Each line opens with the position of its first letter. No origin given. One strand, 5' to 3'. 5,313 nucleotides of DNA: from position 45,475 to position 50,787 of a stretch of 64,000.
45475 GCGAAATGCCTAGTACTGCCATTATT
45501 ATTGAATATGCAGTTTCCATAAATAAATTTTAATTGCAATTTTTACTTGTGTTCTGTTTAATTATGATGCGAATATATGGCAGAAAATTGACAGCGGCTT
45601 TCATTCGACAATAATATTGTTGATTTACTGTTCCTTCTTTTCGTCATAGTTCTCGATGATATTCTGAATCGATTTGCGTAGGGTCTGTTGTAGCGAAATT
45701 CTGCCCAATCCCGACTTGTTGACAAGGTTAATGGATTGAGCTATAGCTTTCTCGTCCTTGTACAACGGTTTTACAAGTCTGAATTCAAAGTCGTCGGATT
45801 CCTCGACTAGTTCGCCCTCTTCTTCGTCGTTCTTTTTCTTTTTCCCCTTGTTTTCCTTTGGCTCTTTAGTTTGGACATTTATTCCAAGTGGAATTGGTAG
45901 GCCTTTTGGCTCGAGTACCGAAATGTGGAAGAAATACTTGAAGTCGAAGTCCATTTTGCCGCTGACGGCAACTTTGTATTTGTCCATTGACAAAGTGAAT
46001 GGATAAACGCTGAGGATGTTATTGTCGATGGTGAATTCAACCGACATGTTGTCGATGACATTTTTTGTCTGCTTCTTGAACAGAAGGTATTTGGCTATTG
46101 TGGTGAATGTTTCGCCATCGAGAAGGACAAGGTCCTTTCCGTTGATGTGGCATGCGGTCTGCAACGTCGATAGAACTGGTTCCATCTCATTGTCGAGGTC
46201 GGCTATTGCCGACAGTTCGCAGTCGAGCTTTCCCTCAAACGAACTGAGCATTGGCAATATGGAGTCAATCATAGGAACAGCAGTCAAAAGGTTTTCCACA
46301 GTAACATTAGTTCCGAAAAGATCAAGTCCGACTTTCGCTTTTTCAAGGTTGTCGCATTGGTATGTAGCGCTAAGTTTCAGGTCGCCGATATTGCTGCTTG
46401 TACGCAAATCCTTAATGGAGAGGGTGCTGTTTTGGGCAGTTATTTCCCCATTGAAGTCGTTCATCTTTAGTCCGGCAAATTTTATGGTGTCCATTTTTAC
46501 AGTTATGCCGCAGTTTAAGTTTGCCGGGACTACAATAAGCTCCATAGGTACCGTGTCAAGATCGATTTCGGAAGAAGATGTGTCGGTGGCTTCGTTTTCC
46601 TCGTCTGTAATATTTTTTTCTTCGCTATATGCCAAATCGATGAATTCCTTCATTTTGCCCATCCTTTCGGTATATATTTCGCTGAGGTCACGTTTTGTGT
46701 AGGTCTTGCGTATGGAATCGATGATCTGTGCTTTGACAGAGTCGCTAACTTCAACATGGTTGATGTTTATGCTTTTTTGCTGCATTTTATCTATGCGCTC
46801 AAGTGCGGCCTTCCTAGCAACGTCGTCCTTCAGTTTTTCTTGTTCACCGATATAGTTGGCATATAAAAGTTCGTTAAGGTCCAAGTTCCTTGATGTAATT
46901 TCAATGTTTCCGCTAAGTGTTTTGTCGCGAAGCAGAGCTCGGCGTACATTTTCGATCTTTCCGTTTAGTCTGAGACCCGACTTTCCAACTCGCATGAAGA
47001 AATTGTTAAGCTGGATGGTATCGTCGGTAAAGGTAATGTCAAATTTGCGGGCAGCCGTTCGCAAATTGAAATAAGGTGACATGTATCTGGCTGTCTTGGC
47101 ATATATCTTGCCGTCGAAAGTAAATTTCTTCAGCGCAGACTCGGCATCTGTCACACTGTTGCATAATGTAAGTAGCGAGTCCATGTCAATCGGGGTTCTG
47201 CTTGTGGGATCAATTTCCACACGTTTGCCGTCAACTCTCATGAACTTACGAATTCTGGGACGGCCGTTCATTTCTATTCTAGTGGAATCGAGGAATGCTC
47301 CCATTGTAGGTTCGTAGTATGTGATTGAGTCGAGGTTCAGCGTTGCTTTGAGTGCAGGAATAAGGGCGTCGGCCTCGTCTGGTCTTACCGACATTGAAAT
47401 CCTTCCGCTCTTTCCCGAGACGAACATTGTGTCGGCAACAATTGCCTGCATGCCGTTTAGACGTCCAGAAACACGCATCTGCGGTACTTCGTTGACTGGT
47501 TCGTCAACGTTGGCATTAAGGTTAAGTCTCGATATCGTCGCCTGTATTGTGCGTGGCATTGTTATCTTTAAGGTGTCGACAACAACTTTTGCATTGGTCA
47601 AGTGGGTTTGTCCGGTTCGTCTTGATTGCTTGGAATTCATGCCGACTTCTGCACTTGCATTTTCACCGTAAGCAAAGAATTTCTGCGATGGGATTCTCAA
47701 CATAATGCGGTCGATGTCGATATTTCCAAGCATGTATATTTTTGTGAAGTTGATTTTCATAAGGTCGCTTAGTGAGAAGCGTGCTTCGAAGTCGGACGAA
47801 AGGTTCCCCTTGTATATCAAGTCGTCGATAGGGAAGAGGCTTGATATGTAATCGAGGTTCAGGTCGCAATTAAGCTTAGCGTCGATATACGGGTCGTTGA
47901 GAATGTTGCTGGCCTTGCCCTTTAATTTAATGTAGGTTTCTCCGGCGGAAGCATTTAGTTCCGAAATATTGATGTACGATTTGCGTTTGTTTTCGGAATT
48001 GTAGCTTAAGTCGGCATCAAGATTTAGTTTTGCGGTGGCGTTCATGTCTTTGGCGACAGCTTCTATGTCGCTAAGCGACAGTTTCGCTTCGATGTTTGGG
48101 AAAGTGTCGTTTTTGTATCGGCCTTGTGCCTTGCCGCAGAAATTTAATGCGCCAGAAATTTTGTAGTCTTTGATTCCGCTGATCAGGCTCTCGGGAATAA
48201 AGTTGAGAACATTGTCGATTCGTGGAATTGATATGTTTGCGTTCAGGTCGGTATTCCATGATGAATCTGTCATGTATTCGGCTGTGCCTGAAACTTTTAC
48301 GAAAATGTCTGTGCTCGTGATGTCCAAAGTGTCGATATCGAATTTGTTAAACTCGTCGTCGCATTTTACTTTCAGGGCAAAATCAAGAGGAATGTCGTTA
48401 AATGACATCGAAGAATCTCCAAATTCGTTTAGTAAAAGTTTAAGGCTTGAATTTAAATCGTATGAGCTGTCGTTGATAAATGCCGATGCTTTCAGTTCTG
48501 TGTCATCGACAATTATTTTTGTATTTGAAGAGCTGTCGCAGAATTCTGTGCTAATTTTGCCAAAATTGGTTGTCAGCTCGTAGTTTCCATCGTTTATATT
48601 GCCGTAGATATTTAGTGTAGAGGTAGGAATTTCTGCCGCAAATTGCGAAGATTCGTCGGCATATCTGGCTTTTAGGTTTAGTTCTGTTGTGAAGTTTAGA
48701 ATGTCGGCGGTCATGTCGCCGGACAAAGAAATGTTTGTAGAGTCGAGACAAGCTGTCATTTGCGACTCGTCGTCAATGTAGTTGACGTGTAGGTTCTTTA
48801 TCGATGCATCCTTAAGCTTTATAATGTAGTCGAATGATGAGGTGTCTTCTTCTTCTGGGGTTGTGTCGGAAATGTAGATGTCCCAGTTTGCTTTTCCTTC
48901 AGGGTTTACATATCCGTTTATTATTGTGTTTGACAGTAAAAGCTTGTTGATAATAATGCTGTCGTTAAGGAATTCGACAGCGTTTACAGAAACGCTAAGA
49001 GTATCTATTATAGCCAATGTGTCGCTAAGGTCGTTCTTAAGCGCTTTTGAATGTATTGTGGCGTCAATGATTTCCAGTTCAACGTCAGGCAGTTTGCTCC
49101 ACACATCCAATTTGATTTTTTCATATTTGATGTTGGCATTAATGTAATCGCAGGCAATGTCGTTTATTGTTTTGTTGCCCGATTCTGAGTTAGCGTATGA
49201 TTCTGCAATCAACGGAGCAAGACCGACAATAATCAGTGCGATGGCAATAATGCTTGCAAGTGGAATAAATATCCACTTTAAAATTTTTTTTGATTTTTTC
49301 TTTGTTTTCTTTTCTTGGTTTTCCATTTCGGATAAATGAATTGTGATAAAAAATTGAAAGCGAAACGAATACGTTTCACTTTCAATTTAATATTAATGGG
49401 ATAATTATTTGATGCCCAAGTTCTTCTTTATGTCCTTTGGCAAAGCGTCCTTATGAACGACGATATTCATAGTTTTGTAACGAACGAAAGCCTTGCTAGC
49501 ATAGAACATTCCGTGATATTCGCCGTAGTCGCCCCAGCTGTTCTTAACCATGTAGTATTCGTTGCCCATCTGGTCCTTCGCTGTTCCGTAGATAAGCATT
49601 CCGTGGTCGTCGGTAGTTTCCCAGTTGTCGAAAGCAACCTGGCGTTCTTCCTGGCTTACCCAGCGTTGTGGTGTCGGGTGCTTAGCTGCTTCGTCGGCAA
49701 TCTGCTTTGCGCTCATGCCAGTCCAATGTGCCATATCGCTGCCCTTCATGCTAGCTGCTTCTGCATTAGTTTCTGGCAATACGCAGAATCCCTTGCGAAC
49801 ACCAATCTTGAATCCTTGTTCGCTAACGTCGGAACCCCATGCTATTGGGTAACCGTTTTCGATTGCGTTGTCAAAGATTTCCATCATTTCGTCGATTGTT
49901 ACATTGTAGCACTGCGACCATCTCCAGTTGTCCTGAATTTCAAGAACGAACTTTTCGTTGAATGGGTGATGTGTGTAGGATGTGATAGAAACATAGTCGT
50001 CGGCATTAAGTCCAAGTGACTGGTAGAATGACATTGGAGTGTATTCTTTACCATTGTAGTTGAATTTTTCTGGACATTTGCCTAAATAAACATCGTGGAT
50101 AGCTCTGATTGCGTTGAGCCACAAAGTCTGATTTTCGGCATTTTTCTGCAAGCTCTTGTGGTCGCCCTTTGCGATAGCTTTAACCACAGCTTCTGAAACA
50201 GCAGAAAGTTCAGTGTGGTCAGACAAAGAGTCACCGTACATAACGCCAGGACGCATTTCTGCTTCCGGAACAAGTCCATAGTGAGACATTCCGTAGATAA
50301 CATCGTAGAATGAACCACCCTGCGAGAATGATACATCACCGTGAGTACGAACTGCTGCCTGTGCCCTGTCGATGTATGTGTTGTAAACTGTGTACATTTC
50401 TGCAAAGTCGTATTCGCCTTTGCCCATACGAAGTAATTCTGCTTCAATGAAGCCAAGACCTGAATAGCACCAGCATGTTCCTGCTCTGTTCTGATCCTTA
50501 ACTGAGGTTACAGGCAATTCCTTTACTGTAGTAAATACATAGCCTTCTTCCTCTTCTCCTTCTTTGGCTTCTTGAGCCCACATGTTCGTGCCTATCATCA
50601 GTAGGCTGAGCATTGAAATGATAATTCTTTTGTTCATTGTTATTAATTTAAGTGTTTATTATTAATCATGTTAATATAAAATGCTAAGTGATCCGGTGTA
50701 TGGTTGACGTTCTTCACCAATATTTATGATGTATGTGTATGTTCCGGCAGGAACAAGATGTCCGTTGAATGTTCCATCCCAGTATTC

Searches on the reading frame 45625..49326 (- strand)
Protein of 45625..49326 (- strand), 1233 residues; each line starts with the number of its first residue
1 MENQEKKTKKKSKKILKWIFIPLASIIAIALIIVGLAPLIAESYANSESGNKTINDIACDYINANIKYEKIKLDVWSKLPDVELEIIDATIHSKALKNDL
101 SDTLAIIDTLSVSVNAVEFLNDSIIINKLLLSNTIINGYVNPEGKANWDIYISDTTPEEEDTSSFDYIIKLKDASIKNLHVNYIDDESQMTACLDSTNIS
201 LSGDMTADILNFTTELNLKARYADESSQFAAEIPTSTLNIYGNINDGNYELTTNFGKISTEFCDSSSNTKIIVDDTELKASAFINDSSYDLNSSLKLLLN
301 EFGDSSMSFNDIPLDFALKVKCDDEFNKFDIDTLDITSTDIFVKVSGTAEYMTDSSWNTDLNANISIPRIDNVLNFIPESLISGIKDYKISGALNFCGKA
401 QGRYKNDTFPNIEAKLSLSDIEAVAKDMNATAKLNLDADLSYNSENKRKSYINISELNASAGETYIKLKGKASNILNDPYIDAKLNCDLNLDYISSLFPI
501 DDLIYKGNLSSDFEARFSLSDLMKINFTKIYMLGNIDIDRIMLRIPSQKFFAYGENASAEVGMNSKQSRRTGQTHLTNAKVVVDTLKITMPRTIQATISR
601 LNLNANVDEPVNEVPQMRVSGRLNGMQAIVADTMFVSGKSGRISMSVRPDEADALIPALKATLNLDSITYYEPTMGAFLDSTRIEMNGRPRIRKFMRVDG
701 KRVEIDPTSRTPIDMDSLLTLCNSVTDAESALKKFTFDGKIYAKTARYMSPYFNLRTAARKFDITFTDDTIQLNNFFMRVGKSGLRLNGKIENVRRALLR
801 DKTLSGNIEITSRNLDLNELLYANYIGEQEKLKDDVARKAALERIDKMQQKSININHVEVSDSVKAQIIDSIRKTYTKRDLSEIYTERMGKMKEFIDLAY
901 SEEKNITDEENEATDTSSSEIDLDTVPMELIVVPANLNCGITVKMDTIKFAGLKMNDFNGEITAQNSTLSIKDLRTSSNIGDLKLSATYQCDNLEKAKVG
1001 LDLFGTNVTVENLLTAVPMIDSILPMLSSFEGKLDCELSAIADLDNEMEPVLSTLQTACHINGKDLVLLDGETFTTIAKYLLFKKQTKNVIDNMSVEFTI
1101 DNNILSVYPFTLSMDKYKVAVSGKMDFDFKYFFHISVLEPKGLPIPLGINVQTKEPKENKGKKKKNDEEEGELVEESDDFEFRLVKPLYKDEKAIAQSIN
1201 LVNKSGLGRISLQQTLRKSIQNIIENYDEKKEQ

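Call 74: search_protein_families(library=pfam, proteins=[window:45625-49326:-], max_evalue=0.001)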
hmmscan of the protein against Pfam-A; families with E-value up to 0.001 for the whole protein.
window:45625-49326:- (1233 aa): 1 family
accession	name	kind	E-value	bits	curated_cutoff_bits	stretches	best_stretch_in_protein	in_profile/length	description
PF05359.17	DUF748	-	1.9e-05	23.4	50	1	1-203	1-186/1037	Domain of Unknown Function (DUF748)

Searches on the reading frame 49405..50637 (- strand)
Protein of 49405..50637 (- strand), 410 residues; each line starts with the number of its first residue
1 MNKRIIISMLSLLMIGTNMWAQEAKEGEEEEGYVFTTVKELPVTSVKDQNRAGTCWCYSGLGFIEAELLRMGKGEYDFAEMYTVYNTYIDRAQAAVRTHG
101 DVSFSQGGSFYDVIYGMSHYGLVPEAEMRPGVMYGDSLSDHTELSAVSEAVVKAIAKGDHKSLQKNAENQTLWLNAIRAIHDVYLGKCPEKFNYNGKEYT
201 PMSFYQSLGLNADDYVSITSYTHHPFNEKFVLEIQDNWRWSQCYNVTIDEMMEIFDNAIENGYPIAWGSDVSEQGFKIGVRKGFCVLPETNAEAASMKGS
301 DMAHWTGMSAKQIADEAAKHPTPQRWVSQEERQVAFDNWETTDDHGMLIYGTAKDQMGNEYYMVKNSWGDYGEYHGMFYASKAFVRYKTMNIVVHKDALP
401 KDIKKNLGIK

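Call 74: search_protein_families(library=pfam, proteins=[window:49405-50637:-], max_evalue=0.001)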
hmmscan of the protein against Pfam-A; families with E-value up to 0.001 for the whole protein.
window:49405-50637:- (410 aa): 2 families
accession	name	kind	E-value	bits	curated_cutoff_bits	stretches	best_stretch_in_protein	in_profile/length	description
PF03051.21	Peptidase_C1_2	-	2.7e-20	73.1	22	2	340-406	356-423/438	Peptidase C1-like family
PF00112.29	Peptidase_C1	-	7.3e-08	33.2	20.7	0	342-381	165-203/220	Papain family cysteine protease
